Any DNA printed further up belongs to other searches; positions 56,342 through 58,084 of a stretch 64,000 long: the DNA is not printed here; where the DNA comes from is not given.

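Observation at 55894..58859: Oxidase-like orphan: a CuB-deficient heme-copper-oxidase subunit I homologue in a small-TM / DUF420 / ctaB operon facing ctaCDGE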

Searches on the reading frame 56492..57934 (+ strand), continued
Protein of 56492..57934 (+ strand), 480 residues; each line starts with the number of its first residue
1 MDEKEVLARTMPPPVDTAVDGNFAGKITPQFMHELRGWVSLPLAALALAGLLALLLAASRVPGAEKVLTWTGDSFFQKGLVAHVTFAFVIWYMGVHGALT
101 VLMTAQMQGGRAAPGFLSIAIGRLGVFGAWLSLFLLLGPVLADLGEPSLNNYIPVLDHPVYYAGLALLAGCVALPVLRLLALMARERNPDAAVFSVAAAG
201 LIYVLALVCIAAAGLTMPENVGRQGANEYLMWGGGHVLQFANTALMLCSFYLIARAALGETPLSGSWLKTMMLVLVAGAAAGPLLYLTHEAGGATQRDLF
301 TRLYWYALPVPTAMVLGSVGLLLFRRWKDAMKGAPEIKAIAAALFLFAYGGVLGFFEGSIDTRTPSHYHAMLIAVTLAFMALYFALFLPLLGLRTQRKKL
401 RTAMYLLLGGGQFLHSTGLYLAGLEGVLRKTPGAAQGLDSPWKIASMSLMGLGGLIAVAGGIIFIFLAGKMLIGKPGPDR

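Call 59: find_homologous_proteins(query=P0269, max_evalue=1e-10)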
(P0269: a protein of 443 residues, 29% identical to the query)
Query P0269 (443 aa): 7261 proteins with E <= 1e-10 among 8000 candidates; the best 120 are listed.
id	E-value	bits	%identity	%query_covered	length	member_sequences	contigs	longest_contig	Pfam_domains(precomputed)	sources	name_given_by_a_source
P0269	6.1e-284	960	100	100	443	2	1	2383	-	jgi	jgi:hypothetical protein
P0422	2.2e-122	427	49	98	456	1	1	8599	PF00115.26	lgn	-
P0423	1.1e-121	425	49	97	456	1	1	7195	PF00115.26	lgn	-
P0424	4.5e-121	423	48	99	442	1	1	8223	PF00115.26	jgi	jgi:cytochrome c oxidase subunit I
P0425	6.0e-121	423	48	92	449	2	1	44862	PF00115.26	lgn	-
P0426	1.4e-120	421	49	86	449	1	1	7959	PF00115.26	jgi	jgi:cytochrome c oxidase subunit 1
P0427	3.0e-120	420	50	98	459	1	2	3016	PF00115.26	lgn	-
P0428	6.0e-120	419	49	98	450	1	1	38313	PF00115.26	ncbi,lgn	-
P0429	7.2e-120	419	49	97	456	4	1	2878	PF00115.26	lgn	-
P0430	1.1e-118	415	50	99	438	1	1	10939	PF00115.26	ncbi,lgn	ncbi:MAG: cbb3-type cytochrome c oxidase subunit I [Alphaproteobacteria bacterium]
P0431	2.0e-118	414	50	91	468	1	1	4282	PF00115.26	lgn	-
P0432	5.2e-118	413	48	98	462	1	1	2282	PF00115.26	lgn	-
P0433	1.4e-117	411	48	99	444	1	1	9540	PF00115.26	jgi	jgi:cytochrome c oxidase subunit I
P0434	1.0e-115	405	48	99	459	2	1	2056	PF00115.26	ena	-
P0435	1.6e-115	405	48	99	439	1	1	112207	PF00115.26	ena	-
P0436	3.4e-115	404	47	99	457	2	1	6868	PF00115.26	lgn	-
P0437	4.4e-115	403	48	97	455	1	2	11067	PF00115.26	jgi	jgi:cytochrome c oxidase subunit I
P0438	5.2e-115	403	48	97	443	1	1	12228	PF00115.26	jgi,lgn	-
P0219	6.2e-113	396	46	99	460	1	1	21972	PF00115.26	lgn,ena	-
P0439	1.2e-111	392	47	98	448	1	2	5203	PF00115.26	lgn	-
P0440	2.2e-109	384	46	92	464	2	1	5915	PF00115.26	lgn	-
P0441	4.5e-109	383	49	97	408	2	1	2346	PF00115.26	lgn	-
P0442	9.8e-109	382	45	98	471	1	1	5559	PF00115.26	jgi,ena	-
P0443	1.3e-108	382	43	99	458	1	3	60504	PF00115.26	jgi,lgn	jgi:tetrahydromethanopterin S-methyltransferase subunit F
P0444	2.1e-107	378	48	97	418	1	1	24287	PF00115.26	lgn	-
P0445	2.3e-107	378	46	95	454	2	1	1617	PF00115.26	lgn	-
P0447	2.7e-105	371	45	97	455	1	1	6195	PF00115.26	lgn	-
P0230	1.8e-104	368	45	98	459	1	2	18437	PF00115.26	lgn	-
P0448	2.8e-104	368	46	96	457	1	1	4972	PF00115.26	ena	-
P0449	5.6e-104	367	45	95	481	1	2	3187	PF00115.26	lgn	-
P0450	6.2e-104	366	44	98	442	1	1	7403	PF00115.26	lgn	-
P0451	7.5e-104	366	45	91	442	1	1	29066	PF00115.26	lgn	-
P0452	1.3e-103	365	46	97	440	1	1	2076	PF00115.26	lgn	-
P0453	1.7e-103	365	44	99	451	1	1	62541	PF00115.26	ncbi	-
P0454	2.3e-103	365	44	96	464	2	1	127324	-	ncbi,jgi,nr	ncbi:MAG: hypothetical protein K0Q51_618 [Rickettsiaceae bacterium]|jgi:hypothetical protein|nr:hypo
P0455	4.0e-103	364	44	97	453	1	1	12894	PF00115.26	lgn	-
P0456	4.8e-103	364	42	91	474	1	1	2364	PF00115.26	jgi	jgi:cytochrome c oxidase subunit I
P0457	1.1e-102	362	47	97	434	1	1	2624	PF00115.26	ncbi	-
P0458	1.1e-102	362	44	97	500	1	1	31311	PF00115.26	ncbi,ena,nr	ncbi:MAG: cytochrome C oxidase subunit I [Proteobacteria bacterium]|nr:cytochrome C oxidase subunit 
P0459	4.7e-102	360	44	97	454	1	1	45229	PF00115.26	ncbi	-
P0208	6.9e-102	360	43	100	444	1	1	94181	PF00115.26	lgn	-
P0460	8.2e-101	356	44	99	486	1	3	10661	PF00115.26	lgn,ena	-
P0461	1.5e-100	355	45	96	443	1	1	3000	PF00115.26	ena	-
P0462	2.9e-100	354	43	97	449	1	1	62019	PF00115.26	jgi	jgi:uncharacterized membrane protein YozB (DUF420 family)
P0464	1.4e-99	352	44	95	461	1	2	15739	PF00115.26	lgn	-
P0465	2.0e-99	352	42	96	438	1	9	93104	PF00115.26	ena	-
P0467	6.5e-99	350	43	97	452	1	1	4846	PF00115.26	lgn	-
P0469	1.4e-98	349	44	92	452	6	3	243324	PF00115.26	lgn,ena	-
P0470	1.6e-98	349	44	91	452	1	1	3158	PF00115.26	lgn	-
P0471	2.4e-98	348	42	91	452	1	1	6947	PF00115.26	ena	-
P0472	2.4e-98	348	43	98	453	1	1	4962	PF00115.26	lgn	-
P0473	3.0e-98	348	43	98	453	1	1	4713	PF00115.26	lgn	-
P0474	3.5e-98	347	43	97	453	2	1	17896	PF00115.26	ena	-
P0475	4.1e-98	347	43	98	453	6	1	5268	PF00115.26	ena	-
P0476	4.7e-98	347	43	100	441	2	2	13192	PF00115.26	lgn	-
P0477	5.0e-98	347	42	98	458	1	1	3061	PF00115.26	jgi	jgi:heme/copper-type cytochrome/quinol oxidase subunit 1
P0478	5.9e-98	347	43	99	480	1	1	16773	PF00115.26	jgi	jgi:hypothetical protein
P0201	9.6e-98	346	43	92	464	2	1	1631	PF00115.26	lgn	-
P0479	1.5e-97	345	46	91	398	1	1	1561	PF00115.26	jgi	jgi:hypothetical protein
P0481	2.5e-97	345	42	92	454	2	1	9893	PF00115.26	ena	-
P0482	2.7e-97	345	43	99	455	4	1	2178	PF00115.26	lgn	-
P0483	4.3e-97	344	44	96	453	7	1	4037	PF00115.26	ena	-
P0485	4.8e-97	344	41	99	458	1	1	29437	PF00115.26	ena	-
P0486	5.5e-97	344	43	99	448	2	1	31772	PF00115.26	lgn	-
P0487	7.8e-97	343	43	97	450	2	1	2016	PF00115.26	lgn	-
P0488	8.2e-97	343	44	100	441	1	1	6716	PF00115.26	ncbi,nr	ncbi:MAG: cbb3-type cytochrome c oxidase subunit I [Alphaproteobacteria bacterium]|nr:cbb3-type cyto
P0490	1.2e-96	342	43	98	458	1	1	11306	PF00115.26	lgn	-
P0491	1.2e-96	342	43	91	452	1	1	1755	PF00115.26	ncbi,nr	ncbi:MAG: cbb3-type cytochrome c oxidase subunit I [Gammaproteobacteria bacterium]|nr:cbb3-type cyto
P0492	1.3e-96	342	43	91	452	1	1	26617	PF00115.26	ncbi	-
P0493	1.4e-96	342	42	98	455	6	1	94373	PF00115.26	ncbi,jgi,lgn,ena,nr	ncbi:MAG: cbb3-type cytochrome c oxidase subunit I [Gammaproteobacteria bacterium]|nr:cbb3-type cyto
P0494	1.7e-96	342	44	92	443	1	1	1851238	-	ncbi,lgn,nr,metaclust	ncbi:Cytochrome C and Quinol oxidase polypeptide I [Rickettsiales bacterium Ac37b]|nr:Cytochrome C a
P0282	2.1e-96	342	42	100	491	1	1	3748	PF00115.26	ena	-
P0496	2.3e-96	341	42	99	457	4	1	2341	PF00115.26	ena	-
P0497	2.7e-96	341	40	90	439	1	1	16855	PF00115.26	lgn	-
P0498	3.4e-96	341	43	91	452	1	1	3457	PF00115.26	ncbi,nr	ncbi:MAG: cbb3-type cytochrome c oxidase subunit I, partial [Gammaproteobacteria bacterium]|nr:cbb3-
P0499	4.2e-96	341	44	96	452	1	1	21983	PF00115.26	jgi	-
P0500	5.0e-96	340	43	91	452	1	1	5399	PF00115.26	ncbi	-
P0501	5.4e-96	340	40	98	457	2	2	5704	PF00115.26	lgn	-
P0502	5.5e-96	340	41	99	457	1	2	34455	PF00115.26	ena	-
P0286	6.1e-96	340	41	98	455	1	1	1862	PF00115.26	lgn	-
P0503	6.5e-96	340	41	98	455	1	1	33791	PF00115.26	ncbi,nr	ncbi:MAG: cbb3-type cytochrome c oxidase subunit I [Gammaproteobacteria bacterium]|nr:cbb3-type cyto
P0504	6.9e-96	340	42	98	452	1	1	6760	PF00115.26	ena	-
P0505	7.2e-96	340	41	98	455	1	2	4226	PF00115.26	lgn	-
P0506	7.6e-96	340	44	98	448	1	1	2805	PF00115.26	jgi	jgi:cytochrome c oxidase subunit 1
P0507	8.1e-96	340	43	91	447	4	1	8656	PF00115.26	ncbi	ncbi:MAG: cbb3-type cytochrome c oxidase subunit I [Candidatus Marithrix sp.]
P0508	1.1e-95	339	42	98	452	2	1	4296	PF00115.26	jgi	-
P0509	1.1e-95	339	43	97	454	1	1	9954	PF00115.26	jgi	jgi:cytochrome c oxidase subunit 1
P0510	1.2e-95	339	42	97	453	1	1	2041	PF00115.26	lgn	-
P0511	1.2e-95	339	44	91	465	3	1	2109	PF00115.26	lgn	-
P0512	1.2e-95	339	42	86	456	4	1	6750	PF00115.26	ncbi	-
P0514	1.3e-95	339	42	98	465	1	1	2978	PF00115.26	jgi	jgi:cytochrome c oxidase subunit 1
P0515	1.3e-95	339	45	89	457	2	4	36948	PF00115.26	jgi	jgi:hypothetical protein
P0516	1.5e-95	339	42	98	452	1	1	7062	PF00115.26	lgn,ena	-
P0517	1.6e-95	339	43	98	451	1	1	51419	PF00115.26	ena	-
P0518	1.7e-95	339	41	100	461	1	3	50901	PF00115.26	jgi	-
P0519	1.9e-95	339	42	87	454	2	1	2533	PF00115.26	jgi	-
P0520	1.9e-95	338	43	98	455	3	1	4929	PF00115.26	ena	-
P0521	1.9e-95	338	41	92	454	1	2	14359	PF00115.26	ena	-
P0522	2.0e-95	338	43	98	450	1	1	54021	PF00115.26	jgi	jgi:hypothetical protein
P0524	2.7e-95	338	41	98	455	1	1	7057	PF00115.26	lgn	-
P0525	2.7e-95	338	41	92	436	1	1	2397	PF00115.26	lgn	-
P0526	2.8e-95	338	39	100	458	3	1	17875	PF00115.26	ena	-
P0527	3.2e-95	338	42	97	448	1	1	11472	PF00115.26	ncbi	-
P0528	3.5e-95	338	43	100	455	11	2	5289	PF00115.26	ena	-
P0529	3.6e-95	338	41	98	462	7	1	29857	PF00115.26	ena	-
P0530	3.7e-95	338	43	98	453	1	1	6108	PF00115.26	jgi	jgi:hypothetical protein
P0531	4.1e-95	337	45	94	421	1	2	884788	PF00115.26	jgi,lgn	jgi:cytochrome c oxidase subunit 1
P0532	6.2e-95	337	44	98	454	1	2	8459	PF00115.26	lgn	-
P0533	6.7e-95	337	42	100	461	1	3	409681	PF00115.26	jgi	-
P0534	6.9e-95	337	41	97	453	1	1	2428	PF00115.26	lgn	-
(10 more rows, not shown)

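Call 60: find_encoding_contigs(protein=P0494, flank=8000, max_places=1)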
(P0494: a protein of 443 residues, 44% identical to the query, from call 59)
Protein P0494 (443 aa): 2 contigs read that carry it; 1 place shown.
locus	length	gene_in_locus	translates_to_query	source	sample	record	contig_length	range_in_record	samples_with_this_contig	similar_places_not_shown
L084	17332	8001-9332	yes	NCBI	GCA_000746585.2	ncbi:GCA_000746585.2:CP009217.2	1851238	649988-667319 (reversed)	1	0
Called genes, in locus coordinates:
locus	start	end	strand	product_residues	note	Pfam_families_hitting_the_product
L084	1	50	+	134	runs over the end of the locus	PF12769:PNTB_4TM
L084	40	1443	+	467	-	PF02233:PNTB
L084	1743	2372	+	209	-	-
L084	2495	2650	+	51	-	-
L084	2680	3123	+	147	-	-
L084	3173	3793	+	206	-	-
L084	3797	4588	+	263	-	PF01209:Ubie_methyltran, PF03141:Methyltransf_29 (weak), PF13489:Methyltransf_23, PF07021:MetW, PF13649:Methyltransf_25, PF13847:Methyltransf_31, PF08241:Methyltransf_11, PF08242:Methyltransf_12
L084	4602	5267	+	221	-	PF13500:AAA_26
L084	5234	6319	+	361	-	PF02628:COX15-CtaA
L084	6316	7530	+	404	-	PF00155:Aminotran_1_2, PF01053:Cys_Met_Meta_PP (weak)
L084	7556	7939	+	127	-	PF02410:RsfS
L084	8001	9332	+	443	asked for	-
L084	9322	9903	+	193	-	PF01227:GTP_cyclohydroI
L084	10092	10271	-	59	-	-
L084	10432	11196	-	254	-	PF00005:ABC_tran, PF13304:AAA_21 (faint)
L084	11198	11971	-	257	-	PF02405:MlaE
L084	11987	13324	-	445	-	PF19425:Csd3_N2 (weak), PF01551:Peptidase_M23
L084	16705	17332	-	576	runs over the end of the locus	-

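Call 61: find_encoding_contigs(protein=P0493, flank=8000, max_places=1)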
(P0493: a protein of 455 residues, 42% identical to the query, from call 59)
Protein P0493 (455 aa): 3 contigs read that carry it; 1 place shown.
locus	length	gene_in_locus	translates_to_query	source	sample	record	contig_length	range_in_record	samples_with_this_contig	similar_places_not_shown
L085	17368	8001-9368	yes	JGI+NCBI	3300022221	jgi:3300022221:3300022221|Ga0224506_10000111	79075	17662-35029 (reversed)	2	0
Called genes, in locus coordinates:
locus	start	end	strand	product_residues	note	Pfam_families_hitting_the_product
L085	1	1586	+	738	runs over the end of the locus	PF17892:Cadherin_5 (weak), PF17963:Big_9, PF17803:Cadherin_4, PF17892:Cadherin_5, PF17963:Big_9, PF17803:Cadherin_4, PF17892:Cadherin_5, PF17963:Big_9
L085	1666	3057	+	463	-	PF03349:Toluene_X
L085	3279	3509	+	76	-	-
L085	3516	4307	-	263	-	PF10972:CsiV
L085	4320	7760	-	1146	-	PF14814:UB2H (faint), PF17757:UvrB_inter, PF21132:MFD_D3, PF02559:CarD_TRCF_RID, PF00270:DEAD, PF04851:ResIII, PF00271:Helicase_C, PF03461:TRCF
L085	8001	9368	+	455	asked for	PF00115:COX1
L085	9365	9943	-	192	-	-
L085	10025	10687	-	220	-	PF02630:SCO1-SenC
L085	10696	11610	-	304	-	PF01040:UbiA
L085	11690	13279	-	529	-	PF00115:COX1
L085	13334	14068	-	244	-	PF00116:COX2, PF13473:Cupredoxin_1 (weak)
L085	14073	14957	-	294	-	PF02630:SCO1-SenC (weak)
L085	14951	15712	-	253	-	PF00510:COX3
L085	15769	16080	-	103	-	PF00034:Cytochrom_C (weak), PF13442:Cytochrome_CBB3 (weak)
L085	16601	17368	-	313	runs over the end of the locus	PF07549:Sec_GG, PF02355:SecD_SecF_C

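Call 62: find_encoding_contigs(protein=P0435, flank=8000, max_places=1)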
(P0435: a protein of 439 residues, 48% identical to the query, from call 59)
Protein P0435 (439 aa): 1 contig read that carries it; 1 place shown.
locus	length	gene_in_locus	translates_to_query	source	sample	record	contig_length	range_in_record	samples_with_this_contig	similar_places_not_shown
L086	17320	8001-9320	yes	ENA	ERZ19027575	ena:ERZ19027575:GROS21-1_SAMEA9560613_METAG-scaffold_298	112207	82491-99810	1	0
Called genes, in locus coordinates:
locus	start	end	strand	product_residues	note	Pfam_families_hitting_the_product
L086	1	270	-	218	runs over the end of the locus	PF01144:CoA_trans, PF13336:AcetylCoA_hyd_C (weak)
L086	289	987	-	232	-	PF01144:CoA_trans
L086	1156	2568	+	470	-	PF00515:TPR_1 (faint), PF07719:TPR_2 (faint), PF13424:TPR_12 (faint), PF13432:TPR_16 (faint)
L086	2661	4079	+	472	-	PF17408:MCD_N, PF05292:MCD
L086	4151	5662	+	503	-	PF13576:Pentapeptide_3 (faint)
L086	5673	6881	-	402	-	PF00155:Aminotran_1_2, PF01053:Cys_Met_Meta_PP (weak)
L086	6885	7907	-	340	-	PF02628:COX15-CtaA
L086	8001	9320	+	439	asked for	PF00115:COX1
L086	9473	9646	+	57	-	-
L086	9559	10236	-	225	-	-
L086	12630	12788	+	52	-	-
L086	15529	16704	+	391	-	PF01471:PG_binding_1, PF03734:YkuD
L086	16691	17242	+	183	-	PF05951:Peptidase_M15_2, PF08291:Peptidase_M15_3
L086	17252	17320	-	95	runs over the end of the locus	PF05016:ParE_toxin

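Call 63: find_encoding_contigs(protein=P0454, flank=8000, max_places=1)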
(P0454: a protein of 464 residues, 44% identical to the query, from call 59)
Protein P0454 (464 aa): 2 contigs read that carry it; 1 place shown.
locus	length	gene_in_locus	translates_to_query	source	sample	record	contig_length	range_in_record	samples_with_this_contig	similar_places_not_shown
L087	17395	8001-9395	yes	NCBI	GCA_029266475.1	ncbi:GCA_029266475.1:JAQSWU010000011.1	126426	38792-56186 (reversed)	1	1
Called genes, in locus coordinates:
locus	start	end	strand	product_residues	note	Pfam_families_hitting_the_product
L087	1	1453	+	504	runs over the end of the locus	PF13606:Ank_3 (faint), PF12796:Ank_2, PF13637:Ank_4, PF13857:Ank_5, PF00023:Ank, PF13637:Ank_4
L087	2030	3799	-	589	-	PF12796:Ank_2, PF12796:Ank_2, PF13637:Ank_4, PF12796:Ank_2, PF13637:Ank_4, PF00023:Ank, PF13637:Ank_4, PF12796:Ank_2, +10 more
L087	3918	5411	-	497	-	PF12796:Ank_2, PF13857:Ank_5 (weak), PF00023:Ank, PF12796:Ank_2, PF13637:Ank_4, PF00023:Ank, PF13637:Ank_4, PF00023:Ank, +6 more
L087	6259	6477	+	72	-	PF01176:eIF-1a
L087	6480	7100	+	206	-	PF02545:Maf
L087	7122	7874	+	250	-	PF20772:TACO1_YebC_N, PF01709:Transcrip_reg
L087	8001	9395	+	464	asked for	-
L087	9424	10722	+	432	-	PF00587:tRNA-synt_2b, PF03129:HGTP_anticodon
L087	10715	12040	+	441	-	PF12704:MacB_PCD, PF02687:FtsX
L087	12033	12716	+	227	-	PF02463:SMC_N (faint), PF00005:ABC_tran, PF13304:AAA_21 (faint)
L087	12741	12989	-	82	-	-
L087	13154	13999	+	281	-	-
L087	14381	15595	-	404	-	-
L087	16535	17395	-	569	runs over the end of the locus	PF13623:SurA_N_2, PF13624:SurA_N_3, PF13145:Rotamase_2 (weak)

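Call 64: find_encoding_contigs(protein=P0531, flank=8000, max_places=1)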
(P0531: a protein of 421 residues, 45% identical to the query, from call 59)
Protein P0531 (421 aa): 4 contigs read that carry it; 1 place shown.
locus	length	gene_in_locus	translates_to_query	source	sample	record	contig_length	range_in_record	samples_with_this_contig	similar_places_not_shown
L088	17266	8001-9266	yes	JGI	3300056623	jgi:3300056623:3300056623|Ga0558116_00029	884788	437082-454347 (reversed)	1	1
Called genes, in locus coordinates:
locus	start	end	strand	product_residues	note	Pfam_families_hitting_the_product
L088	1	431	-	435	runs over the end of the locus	PF02113:Peptidase_S13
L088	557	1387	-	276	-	PF07015:VirC1 (faint), PF09140:MipZ, PF10609:ParA (weak), PF13614:AAA_31, PF01656:CbiA (weak)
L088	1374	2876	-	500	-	PF02789:Peptidase_M17_N, PF00883:Peptidase_M17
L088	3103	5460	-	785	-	PF02861:Clp_N, PF13191:AAA_16 (weak), PF00004:AAA, PF17871:AAA_lid_9, PF07724:AAA_2, PF00004:AAA (weak), PF07728:AAA_5, PF10431:ClpB_D2-small, +3 more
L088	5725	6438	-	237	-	PF01510:Amidase_2, PF01471:PG_binding_1 (weak)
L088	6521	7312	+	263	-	PF10502:Peptidase_S26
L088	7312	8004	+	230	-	PF14622:Ribonucleas_3_3, PF00636:Ribonuclease_3, PF00035:dsrm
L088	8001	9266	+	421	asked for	PF00115:COX1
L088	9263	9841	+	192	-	PF01227:GTP_cyclohydroI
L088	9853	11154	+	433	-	PF00587:tRNA-synt_2b, PF03129:HGTP_anticodon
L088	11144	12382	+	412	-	PF12704:MacB_PCD, PF02687:FtsX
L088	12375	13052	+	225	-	PF00005:ABC_tran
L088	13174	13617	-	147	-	PF09361:Phasin_2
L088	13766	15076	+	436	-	PF05958:tRNA_U5-meth_tr (weak), PF05175:MTS (weak), PF05958:tRNA_U5-meth_tr (weak)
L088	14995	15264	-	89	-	PF01722:BolA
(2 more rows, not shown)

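Call 65: find_encoding_contigs(protein=P0469, flank=8000, max_places=1)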
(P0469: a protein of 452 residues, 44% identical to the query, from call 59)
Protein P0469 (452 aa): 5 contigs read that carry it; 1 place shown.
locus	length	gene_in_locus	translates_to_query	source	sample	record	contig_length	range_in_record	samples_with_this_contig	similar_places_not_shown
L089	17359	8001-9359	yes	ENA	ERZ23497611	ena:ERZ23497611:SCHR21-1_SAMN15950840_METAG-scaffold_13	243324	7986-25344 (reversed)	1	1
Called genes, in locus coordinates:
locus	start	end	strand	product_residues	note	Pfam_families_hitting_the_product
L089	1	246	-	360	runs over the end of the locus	PF13784:Fic_N, PF02661:Fic, PF21248:SoFic-like_C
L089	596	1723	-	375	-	PF06772:LtrA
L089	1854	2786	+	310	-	PF18393:MotY_N, PF00691:OmpA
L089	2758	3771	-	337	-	PF01207:Dus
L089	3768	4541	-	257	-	PF01061:ABC2_membrane, PF12698:ABC2_membrane_3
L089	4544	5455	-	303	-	PF13175:AAA_15 (faint), PF00005:ABC_tran, PF13304:AAA_21 (weak)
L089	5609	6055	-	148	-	PF13279:4HBT_2, PF03061:4HBT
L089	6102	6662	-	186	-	PF01923:Cob_adeno_trans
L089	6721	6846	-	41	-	-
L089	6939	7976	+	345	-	PF02628:COX15-CtaA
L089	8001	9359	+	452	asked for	PF00115:COX1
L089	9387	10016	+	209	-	PF01810:LysE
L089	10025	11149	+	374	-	PF13439:Glyco_transf_4, PF13477:Glyco_trans_4_2, PF13579:Glyco_trans_4_4, PF20706:GT4-conflict, PF00534:Glycos_transf_1, PF13692:Glyco_trans_1_4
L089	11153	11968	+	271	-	PF00535:Glycos_transf_2, PF10111:Glyco_tranf_2_2, PF13641:Glyco_tranf_2_3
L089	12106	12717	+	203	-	PF10707:YrbL-PhoP_reg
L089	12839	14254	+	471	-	PF00294:PfkB, PF01256:Carb_kinase (weak), PF08543:Phos_pyr_kin, PF01467:CTP_transf_like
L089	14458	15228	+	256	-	PF00106:adh_short, PF08659:KR (weak), PF23441:SDR (weak), PF13561:adh_short_C2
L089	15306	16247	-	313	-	PF14238:DUF4340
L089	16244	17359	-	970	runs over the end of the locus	PF12679:ABC2_membrane_2, PF12698:ABC2_membrane_3, PF23357:DUF7088, PF09822:ABC_transp_aux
